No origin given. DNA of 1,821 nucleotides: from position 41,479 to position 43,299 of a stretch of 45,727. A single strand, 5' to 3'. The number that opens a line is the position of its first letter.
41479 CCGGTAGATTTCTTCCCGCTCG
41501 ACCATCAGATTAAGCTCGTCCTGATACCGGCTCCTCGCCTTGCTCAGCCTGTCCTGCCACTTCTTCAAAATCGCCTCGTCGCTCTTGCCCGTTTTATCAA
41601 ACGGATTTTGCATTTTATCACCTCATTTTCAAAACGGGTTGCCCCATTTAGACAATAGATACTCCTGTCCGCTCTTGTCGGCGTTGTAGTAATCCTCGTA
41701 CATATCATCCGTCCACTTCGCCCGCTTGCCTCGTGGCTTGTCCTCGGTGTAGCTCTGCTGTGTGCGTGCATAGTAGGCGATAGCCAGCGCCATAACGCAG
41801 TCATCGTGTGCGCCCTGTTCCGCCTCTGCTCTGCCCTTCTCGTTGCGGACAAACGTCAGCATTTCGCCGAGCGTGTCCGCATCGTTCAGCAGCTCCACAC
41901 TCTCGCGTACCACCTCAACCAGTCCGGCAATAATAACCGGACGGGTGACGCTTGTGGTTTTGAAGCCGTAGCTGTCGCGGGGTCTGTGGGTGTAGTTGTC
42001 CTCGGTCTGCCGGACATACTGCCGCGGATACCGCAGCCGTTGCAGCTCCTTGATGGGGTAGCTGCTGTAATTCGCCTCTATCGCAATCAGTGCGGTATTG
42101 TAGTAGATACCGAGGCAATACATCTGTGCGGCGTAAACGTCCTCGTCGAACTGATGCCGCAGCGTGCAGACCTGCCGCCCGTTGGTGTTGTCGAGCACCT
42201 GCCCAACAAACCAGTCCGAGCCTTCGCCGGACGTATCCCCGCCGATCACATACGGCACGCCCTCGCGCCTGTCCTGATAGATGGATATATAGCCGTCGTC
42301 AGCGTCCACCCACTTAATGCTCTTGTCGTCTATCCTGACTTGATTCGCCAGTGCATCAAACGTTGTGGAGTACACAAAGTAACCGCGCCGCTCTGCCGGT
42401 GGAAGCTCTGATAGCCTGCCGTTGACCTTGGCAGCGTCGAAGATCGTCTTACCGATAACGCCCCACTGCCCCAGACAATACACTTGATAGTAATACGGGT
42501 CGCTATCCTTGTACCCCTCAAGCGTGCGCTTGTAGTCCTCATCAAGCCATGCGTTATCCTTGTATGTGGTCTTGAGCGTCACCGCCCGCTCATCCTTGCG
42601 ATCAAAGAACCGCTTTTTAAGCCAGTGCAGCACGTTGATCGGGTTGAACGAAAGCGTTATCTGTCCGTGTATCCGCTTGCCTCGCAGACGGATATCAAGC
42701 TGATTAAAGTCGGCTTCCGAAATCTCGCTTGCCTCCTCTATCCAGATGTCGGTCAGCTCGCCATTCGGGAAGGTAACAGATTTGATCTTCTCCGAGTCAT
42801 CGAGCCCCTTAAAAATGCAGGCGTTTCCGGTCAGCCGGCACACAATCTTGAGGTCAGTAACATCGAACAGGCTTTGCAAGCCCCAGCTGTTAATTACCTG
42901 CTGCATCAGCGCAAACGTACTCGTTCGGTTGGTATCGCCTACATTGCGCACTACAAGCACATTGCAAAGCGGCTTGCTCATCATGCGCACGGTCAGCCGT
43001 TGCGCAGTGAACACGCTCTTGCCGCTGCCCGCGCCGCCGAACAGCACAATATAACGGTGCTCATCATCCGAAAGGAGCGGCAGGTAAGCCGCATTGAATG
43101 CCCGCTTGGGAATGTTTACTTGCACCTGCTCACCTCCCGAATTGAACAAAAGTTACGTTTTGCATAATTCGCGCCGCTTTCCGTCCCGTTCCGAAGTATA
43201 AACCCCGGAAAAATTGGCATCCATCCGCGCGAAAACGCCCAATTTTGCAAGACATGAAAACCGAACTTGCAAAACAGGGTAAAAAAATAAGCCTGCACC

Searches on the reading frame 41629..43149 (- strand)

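Call 7: search_protein_families(library=phrogs, proteins=[window:41629-43149:-], max_evalue=0.001)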
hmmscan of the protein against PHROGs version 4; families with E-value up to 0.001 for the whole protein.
window:41629-43149:- (506 aa): 7 families
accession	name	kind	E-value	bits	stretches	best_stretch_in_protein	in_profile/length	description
phrog_3717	-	head and packaging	1e-64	219.7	1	16-245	9-240/277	terminase large subunit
phrog_2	-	head and packaging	1.4e-51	177.2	1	23-496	275-624/807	terminase large subunit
phrog_24361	-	head and packaging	5.5e-20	72.8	1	333-472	7-148/162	terminase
phrog_22023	-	unknown function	7.4e-18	66.2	1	145-238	2-99/153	-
phrog_8711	-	head and packaging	6e-15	56.1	1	13-95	8-89/89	terminase large subunit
phrog_38407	-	unknown function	8.8e-13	48.9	1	299-464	181-350/370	-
phrog_979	-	head and packaging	9.2e-10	38.8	1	31-178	165-311/642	terminase large subunit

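Call 10: search_protein_families(library=pfam, proteins=[window:41629-43149:-], max_evalue=0.01)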
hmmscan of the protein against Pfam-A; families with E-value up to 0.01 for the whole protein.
window:41629-43149:- (506 aa): 2 families
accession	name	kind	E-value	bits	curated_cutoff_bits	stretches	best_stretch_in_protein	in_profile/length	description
PF04466.19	Terminase_3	-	5.2e-53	180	23.2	1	31-228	2-201/201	Phage terminase large subunit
PF03237.21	Terminase_6N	-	4.5e-08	33.4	22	1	37-240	3-211/215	Terminase large subunit, T4likevirus-type, N-terminal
